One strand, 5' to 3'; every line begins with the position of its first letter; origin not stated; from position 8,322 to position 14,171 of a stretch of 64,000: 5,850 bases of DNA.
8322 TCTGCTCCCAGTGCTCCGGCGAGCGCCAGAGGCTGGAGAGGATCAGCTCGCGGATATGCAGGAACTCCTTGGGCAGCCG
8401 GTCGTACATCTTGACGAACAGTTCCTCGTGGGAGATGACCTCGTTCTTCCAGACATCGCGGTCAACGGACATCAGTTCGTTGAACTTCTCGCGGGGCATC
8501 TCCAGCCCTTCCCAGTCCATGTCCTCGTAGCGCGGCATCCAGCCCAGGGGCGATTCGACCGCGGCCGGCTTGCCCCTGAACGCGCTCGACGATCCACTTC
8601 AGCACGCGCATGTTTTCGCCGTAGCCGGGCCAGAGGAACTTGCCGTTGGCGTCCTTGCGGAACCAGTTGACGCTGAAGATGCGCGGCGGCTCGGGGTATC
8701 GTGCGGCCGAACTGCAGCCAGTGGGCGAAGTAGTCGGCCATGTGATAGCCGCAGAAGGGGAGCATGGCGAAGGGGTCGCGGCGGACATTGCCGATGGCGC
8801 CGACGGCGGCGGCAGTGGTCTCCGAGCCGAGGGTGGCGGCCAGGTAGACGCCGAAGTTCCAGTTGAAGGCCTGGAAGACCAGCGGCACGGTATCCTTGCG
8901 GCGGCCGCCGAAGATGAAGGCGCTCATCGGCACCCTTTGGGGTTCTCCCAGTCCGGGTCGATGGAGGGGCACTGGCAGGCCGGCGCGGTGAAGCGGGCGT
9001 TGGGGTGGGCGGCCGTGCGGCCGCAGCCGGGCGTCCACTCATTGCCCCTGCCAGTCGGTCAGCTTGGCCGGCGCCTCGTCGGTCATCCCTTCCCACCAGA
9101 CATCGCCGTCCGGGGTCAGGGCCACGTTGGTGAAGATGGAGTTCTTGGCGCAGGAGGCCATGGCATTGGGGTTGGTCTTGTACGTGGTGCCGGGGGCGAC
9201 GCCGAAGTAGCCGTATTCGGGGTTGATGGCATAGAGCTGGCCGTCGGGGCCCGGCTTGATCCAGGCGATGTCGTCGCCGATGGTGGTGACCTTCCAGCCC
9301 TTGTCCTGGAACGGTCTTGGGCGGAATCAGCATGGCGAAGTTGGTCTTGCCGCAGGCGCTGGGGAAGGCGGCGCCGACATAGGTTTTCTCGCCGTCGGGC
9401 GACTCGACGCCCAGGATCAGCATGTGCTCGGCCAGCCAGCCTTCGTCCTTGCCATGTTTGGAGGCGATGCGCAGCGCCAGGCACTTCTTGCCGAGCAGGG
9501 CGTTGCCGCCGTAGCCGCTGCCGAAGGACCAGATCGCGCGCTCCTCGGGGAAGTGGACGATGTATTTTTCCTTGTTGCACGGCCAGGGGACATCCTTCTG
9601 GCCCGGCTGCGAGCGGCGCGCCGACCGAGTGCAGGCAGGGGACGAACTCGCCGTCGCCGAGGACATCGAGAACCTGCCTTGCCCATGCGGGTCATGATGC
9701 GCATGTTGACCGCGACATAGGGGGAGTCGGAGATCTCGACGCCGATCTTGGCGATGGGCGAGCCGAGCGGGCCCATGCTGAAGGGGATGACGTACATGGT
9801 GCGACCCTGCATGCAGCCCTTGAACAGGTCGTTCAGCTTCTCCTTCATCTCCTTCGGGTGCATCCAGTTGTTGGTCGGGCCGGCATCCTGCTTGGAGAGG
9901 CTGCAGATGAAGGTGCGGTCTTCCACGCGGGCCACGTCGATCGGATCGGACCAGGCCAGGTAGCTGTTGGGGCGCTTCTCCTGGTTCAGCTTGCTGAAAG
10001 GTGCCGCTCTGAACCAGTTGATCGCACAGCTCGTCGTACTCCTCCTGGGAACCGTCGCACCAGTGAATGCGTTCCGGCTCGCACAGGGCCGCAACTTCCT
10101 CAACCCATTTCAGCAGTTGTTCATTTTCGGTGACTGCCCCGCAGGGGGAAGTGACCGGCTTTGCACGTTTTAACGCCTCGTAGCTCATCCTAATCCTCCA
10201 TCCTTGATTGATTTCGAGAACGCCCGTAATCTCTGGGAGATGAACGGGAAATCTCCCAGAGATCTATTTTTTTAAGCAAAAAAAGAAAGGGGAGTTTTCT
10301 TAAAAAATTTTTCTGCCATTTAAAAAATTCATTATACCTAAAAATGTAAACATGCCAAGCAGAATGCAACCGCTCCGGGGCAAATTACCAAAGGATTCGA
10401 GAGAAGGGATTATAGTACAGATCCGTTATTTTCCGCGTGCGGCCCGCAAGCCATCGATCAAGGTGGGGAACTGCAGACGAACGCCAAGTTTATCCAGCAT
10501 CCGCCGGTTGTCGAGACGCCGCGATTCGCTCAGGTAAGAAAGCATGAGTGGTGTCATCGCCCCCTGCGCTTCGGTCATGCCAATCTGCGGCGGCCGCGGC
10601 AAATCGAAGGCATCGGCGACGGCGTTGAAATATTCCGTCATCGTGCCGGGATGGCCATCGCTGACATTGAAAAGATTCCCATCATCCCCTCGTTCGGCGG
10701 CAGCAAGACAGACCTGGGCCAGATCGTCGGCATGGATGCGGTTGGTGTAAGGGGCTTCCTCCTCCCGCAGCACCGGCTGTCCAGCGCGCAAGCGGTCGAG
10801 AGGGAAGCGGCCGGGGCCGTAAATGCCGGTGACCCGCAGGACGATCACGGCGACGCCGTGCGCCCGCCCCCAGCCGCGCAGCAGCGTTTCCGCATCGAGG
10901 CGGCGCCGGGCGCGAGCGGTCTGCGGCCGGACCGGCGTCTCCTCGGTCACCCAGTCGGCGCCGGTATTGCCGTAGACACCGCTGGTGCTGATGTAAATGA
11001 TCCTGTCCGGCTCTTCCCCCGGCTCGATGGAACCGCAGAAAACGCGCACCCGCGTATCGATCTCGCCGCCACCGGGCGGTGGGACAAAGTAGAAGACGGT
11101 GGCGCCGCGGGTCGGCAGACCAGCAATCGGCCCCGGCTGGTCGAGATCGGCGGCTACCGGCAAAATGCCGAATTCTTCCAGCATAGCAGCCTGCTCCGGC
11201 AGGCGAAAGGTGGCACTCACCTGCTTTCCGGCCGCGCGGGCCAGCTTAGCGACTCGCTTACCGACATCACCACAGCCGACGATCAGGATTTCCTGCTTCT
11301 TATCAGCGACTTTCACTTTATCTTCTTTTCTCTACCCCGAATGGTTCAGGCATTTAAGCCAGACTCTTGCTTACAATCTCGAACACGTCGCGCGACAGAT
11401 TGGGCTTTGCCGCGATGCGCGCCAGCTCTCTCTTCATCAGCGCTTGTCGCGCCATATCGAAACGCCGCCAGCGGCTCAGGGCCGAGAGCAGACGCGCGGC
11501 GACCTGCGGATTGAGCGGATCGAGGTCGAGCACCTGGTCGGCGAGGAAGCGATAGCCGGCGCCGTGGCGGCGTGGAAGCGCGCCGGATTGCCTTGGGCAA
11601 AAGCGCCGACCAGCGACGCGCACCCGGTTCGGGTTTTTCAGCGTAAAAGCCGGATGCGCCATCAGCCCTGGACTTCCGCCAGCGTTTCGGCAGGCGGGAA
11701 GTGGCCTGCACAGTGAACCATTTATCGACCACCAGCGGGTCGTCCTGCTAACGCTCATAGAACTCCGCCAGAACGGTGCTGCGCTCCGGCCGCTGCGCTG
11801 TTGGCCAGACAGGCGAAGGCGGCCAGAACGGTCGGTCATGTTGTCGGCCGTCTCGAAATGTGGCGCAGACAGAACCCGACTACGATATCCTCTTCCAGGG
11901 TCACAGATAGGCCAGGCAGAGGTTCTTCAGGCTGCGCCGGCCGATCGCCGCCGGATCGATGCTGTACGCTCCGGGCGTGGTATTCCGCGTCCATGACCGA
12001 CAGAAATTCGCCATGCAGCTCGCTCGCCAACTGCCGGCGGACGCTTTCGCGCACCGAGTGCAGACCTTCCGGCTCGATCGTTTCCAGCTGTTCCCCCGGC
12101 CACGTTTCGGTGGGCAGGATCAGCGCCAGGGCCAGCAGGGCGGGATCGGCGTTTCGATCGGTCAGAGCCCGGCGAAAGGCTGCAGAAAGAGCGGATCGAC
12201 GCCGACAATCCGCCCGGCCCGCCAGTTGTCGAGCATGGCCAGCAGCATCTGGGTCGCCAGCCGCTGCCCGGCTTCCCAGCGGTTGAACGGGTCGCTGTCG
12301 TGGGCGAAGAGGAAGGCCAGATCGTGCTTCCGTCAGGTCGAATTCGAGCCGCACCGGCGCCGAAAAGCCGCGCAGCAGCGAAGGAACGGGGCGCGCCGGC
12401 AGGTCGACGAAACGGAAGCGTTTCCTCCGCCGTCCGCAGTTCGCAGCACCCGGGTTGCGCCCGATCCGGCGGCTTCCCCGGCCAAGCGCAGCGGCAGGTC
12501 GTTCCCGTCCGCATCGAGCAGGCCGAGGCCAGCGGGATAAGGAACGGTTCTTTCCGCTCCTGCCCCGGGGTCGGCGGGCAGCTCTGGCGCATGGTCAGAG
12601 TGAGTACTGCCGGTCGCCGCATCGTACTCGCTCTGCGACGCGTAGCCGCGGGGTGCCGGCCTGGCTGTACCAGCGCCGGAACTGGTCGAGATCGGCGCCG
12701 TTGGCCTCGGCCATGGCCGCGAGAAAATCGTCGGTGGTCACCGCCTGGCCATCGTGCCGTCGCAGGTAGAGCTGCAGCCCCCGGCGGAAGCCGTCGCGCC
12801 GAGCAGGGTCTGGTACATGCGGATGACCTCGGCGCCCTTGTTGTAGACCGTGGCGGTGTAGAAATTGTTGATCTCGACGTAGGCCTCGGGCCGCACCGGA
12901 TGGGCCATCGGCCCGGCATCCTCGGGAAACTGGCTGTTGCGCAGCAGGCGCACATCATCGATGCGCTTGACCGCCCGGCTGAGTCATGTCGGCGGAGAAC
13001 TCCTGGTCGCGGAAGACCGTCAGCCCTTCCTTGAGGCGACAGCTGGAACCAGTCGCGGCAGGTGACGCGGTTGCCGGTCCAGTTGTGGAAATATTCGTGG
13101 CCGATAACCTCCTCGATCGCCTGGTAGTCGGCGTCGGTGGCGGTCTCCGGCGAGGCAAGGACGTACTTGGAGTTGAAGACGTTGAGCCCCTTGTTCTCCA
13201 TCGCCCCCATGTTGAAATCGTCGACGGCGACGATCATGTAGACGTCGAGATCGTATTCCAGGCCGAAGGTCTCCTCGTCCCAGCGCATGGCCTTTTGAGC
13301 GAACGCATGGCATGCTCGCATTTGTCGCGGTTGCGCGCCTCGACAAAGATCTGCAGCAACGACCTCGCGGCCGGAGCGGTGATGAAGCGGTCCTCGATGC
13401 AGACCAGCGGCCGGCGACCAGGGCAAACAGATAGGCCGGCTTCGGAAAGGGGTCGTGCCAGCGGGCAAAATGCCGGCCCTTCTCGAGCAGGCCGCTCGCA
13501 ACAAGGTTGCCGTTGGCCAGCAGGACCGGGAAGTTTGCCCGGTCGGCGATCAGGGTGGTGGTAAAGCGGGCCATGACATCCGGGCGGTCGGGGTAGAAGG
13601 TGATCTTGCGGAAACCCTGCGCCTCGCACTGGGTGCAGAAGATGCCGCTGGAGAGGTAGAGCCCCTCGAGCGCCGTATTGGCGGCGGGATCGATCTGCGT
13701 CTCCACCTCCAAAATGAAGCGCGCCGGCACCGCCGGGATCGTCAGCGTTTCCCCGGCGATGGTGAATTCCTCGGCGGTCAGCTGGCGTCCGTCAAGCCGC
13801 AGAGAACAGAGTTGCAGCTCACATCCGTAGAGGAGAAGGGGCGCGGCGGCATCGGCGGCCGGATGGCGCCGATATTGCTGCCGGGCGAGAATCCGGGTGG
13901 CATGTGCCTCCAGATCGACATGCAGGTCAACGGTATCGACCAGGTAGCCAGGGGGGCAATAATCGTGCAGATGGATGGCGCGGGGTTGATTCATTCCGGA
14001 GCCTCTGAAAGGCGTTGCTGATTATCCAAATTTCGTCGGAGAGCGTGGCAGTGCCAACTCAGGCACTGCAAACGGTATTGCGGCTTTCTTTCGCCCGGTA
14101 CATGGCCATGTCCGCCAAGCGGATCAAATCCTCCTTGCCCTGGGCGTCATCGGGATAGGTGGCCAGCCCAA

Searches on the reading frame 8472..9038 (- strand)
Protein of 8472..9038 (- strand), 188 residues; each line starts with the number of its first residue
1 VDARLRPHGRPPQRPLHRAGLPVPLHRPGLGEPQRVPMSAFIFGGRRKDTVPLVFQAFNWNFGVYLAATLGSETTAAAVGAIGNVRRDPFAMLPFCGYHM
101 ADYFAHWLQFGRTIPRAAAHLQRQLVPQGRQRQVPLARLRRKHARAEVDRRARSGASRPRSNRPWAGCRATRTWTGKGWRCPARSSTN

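Call 26: search_protein_families(library=pfam, proteins=[window:8472-9038:-], max_evalue=0.001)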
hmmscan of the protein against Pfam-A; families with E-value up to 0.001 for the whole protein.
window:8472-9038:- (188 aa): 1 family
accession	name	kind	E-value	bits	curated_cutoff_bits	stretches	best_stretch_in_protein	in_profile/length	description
PF00821.23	PEPCK_GTP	-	5.9e-35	121.1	23.8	1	24-113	153-242/357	Phosphoenolpyruvate carboxykinase C-terminal P-loop domain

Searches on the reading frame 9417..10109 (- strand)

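Call 26: search_protein_families(library=pfam, proteins=[window:9417-10109:-], max_evalue=0.001)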
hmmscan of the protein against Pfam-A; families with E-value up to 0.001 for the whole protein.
window:9417-10109:- (230 aa): 1 family
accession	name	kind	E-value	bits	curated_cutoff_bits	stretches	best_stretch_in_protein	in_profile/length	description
PF17297.7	PEPCK_N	-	5.7e-50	170.4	23.8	1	38-145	38-143/218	Phosphoenolpyruvate carboxykinase N-terminal domain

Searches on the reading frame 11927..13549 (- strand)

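Call 26: search_protein_families(library=pfam, proteins=[window:11927-13549:-], max_evalue=0.001)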
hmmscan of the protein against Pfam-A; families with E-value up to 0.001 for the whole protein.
window:11927-13549:- (540 aa): 2 families
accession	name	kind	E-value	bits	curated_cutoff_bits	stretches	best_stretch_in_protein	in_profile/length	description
PF01433.26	Peptidase_M1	-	2e-28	100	27.7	1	84-170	6-92/218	Peptidase family M1 domain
PF11940.14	DUF3458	-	2.4e-06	28.3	28.6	1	315-382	17-73/95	Domain of unknown function (DUF3458) Ig-like fold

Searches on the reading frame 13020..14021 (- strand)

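Call 26: search_protein_families(library=pfam, proteins=[window:13020-14021:-], max_evalue=0.001)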
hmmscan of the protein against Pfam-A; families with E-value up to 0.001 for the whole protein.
window:13020-14021:- (333 aa): 1 family
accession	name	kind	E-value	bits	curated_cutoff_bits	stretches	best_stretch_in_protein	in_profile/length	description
PF17900.6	Peptidase_M1_N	-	3.6e-11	43.9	25.8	1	110-198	96-186/186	Peptidase M1 N-terminal domain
